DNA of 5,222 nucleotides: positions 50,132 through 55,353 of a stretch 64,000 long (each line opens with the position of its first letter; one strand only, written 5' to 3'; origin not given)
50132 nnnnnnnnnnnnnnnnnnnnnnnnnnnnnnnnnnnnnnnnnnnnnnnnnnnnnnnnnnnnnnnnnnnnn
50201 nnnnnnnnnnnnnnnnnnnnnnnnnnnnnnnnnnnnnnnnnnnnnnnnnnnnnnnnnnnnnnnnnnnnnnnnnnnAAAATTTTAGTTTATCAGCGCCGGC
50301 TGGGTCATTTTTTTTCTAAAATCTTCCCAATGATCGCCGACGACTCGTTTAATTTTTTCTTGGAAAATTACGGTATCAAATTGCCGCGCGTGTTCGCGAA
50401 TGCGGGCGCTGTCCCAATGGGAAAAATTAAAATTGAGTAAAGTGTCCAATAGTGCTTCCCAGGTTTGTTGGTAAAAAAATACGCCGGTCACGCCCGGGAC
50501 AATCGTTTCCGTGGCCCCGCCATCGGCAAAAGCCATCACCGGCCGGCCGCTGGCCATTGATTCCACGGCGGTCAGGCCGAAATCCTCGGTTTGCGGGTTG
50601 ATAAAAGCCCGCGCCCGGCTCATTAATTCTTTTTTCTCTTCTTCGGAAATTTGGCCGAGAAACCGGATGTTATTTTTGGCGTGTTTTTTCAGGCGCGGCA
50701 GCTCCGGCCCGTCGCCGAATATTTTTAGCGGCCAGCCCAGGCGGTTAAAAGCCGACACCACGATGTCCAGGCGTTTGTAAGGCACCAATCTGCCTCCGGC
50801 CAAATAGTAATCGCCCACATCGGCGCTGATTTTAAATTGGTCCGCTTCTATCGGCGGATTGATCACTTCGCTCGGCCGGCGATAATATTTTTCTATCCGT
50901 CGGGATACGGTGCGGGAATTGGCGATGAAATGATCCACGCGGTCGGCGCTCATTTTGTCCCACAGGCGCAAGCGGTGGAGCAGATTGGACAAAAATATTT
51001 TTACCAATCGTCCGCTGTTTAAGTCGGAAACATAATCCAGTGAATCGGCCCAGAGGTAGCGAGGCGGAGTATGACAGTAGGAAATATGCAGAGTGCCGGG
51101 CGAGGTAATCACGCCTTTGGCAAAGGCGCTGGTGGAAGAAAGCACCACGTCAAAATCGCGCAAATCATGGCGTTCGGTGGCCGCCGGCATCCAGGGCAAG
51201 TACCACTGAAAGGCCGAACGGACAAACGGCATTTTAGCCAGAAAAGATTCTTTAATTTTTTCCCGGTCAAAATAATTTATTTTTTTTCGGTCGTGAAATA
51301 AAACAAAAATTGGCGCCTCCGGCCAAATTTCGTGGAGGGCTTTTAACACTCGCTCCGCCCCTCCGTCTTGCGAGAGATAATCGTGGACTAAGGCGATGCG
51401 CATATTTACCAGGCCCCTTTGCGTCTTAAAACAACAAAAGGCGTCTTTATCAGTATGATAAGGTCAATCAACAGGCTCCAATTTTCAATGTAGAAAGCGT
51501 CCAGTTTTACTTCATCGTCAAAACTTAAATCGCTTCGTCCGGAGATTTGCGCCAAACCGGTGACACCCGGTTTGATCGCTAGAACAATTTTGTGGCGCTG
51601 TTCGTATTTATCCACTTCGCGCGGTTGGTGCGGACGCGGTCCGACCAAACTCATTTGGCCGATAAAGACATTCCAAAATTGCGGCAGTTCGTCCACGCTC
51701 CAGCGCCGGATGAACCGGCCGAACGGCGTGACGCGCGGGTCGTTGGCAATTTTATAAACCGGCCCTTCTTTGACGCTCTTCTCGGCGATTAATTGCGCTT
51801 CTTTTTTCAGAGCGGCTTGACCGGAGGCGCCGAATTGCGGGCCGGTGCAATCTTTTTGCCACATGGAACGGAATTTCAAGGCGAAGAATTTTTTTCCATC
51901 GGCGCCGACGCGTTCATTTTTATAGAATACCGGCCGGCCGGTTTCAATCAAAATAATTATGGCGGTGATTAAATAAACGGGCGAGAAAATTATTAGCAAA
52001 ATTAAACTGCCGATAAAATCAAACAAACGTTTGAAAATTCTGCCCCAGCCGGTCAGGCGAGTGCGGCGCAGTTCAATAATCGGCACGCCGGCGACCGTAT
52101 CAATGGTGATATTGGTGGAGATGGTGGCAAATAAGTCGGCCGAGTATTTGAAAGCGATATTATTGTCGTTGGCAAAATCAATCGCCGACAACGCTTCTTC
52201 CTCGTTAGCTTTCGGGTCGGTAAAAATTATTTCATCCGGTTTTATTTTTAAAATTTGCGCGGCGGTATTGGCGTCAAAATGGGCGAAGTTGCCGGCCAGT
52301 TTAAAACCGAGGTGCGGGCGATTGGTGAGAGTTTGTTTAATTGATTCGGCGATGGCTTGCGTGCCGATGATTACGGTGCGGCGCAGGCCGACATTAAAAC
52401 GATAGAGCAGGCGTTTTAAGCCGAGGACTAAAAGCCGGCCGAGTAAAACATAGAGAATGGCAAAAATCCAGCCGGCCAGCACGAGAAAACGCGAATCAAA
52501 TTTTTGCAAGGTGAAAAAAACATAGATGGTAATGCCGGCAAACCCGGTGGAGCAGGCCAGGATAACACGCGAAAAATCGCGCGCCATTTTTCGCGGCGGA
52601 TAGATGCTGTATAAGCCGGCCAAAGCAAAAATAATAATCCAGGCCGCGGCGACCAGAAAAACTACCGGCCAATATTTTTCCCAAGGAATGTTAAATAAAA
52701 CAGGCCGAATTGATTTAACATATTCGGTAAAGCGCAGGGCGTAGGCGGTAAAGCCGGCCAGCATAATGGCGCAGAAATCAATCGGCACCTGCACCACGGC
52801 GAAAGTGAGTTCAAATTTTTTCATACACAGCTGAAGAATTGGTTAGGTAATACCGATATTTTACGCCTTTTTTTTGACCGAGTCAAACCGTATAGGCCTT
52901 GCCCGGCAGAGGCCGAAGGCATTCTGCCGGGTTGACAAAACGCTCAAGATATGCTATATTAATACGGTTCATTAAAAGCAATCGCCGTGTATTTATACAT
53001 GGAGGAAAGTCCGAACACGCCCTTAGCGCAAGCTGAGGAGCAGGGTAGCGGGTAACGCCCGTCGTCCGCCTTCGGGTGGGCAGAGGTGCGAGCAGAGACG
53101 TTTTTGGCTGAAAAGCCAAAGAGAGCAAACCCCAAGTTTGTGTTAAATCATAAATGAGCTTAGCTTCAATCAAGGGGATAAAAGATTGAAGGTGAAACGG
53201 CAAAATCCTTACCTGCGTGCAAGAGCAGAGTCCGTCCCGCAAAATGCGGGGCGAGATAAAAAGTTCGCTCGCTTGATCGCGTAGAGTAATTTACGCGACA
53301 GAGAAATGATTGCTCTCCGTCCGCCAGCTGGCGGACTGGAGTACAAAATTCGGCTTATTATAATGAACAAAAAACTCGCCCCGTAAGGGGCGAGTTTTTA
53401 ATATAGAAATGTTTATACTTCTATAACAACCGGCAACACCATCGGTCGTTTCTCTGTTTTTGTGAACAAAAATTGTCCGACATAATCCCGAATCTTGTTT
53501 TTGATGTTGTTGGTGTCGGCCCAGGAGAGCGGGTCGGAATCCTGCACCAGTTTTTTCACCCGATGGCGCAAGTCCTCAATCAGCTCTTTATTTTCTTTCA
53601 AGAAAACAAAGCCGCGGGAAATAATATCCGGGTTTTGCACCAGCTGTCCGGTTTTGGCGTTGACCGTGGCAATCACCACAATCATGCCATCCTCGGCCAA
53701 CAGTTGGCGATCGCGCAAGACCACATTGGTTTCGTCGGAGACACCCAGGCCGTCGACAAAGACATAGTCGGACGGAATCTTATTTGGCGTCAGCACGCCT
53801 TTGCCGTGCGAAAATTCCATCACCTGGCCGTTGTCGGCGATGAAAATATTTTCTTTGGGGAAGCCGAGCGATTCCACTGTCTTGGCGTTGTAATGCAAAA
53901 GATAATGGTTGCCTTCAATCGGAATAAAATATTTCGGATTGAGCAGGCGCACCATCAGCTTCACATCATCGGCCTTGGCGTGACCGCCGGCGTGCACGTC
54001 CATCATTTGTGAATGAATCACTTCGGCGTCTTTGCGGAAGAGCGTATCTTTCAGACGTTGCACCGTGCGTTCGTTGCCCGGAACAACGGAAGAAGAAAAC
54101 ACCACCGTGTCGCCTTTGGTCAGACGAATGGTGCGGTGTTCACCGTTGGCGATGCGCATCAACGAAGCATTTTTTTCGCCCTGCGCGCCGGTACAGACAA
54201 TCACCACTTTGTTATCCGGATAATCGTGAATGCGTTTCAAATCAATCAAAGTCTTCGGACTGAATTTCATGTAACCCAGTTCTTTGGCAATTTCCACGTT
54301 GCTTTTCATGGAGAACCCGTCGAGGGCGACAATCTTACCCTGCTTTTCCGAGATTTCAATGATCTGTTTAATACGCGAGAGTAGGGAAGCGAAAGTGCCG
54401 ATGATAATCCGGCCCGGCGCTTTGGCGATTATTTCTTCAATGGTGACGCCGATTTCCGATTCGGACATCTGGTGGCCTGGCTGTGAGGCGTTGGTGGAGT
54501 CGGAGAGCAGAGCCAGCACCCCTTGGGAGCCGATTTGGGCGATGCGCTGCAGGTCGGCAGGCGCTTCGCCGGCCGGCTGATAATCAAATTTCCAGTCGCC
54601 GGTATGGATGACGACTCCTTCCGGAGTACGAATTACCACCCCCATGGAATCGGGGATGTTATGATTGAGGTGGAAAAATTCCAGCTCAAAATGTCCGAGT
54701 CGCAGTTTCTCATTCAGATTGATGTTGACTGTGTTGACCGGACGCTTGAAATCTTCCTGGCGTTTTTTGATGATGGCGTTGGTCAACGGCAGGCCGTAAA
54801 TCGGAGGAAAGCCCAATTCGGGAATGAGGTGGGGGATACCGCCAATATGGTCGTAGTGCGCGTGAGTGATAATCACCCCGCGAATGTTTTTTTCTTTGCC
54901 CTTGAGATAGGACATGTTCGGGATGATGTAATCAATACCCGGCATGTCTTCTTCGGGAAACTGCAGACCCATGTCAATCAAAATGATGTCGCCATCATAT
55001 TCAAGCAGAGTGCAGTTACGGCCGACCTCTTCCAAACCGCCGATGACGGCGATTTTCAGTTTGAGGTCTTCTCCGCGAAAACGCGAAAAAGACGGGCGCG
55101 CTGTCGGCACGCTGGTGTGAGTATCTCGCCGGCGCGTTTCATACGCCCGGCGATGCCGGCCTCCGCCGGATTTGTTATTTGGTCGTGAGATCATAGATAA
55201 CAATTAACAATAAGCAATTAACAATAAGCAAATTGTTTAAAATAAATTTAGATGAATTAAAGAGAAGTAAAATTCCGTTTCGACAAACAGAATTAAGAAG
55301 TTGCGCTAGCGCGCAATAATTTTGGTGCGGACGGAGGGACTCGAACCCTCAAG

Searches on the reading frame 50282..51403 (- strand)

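Call 80: search_protein_families(library=pfam, proteins=[window:50282-51403:-], max_evalue=0.001)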
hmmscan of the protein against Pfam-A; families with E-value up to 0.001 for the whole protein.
window:50282-51403:- (373 aa): 3 families
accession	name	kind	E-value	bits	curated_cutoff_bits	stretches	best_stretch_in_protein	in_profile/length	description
PF00534.26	Glycos_transf_1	-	7.1e-24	84.7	26.4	1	199-325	17-155/172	Glycosyl transferases group 1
PF13692.12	Glyco_trans_1_4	-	2.3e-19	70.5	27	1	203-323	7-137/142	Glycosyl transferases group 1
PF13439.12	Glyco_transf_4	-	5.4e-09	36.7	28.5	1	14-188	2-169/170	Glycosyltransferase Family 4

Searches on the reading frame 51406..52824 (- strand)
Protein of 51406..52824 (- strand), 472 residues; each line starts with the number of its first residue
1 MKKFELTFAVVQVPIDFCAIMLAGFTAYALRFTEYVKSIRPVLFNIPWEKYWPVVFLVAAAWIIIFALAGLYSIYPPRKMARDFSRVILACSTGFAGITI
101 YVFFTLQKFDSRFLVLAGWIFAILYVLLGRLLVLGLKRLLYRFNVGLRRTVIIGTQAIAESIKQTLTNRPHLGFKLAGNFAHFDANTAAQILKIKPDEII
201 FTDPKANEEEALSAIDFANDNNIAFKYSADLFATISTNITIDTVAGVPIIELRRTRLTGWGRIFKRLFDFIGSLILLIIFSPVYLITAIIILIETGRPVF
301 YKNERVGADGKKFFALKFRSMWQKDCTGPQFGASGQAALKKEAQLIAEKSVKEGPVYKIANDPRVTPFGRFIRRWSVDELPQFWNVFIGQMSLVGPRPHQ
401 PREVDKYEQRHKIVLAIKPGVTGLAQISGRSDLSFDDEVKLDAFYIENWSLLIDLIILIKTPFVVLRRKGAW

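Call 80: search_protein_families(library=pfam, proteins=[window:51406-52824:-], max_evalue=0.001)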
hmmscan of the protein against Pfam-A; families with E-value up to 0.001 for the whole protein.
window:51406-52824:- (472 aa): 2 families
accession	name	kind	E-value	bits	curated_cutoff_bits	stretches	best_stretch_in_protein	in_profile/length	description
PF02397.22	Bac_transf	-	1.4e-62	210.9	27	1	265-466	1-178/179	Bacterial sugar transferase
PF13727.12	CoA_binding_3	-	4.6e-10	40.2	25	1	68-185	2-115/175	CoA-binding domain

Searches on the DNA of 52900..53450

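Call 25: search_rna_families(source=window, start=52900, end=53450, threshold=evalue, max_evalue=0.1)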
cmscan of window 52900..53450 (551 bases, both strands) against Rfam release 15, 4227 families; matches with E-value up to 0.1: 3.
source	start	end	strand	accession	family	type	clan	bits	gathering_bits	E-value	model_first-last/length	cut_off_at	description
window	52966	53373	+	RF00010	RNaseP_bact_a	Gene; ribozyme;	CL00002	91.1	100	2.1e-28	1-367/367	no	Bacterial RNase P class A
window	53296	53401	+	RF00512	Leu_leader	Cis-reg; leader;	-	26.5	50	0.0025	1-148/148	no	Leucine operon leader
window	53366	53428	-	RF02278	Betaproteobacteria_toxic_sRNA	Gene; sRNA;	-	20.6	50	0.098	1-64/64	no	Betaproteobacteria toxic small RNA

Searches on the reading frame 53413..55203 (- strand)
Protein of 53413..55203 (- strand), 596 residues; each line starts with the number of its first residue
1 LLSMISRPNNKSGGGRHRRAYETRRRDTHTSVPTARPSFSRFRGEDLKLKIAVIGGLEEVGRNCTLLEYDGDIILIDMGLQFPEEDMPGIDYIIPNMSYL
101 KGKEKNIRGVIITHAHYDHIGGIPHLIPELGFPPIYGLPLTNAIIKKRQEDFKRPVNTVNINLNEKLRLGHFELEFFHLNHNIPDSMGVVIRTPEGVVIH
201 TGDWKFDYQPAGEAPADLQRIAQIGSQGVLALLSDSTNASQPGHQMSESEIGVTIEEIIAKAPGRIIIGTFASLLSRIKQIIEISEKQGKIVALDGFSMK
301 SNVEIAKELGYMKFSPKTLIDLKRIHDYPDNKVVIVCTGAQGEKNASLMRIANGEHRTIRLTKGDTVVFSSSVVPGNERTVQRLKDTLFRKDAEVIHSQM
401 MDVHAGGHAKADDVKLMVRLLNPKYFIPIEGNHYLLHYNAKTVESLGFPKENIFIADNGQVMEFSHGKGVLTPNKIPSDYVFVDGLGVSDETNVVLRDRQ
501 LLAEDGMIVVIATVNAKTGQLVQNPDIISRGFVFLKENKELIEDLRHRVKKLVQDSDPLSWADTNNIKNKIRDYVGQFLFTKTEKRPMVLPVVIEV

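Call 14: search_protein_families(library=pfam, proteins=[window:53413-55203:-], max_evalue=0.01)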
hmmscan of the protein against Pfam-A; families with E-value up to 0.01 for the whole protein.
window:53413-55203:- (596 aa): 4 families
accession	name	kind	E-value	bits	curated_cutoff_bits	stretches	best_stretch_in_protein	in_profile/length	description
PF22505.1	RNase_J_b_CASP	-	3.7e-44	150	27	1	264-387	2-125/126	Ribonuclease J, beta-CASP domain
PF17770.6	RNase_J_C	-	1.4e-31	109.9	23.8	1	495-596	1-102/102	Ribonuclease J C-terminal domain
PF00753.33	Lactamase_B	-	4.9e-17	63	22.7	1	60-203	4-149/196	Metallo-beta-lactamase superfamily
PF12706.13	Lactamase_B_2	-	2.9e-13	50.3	27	1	103-205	26-144/200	Beta-lactamase superfamily domain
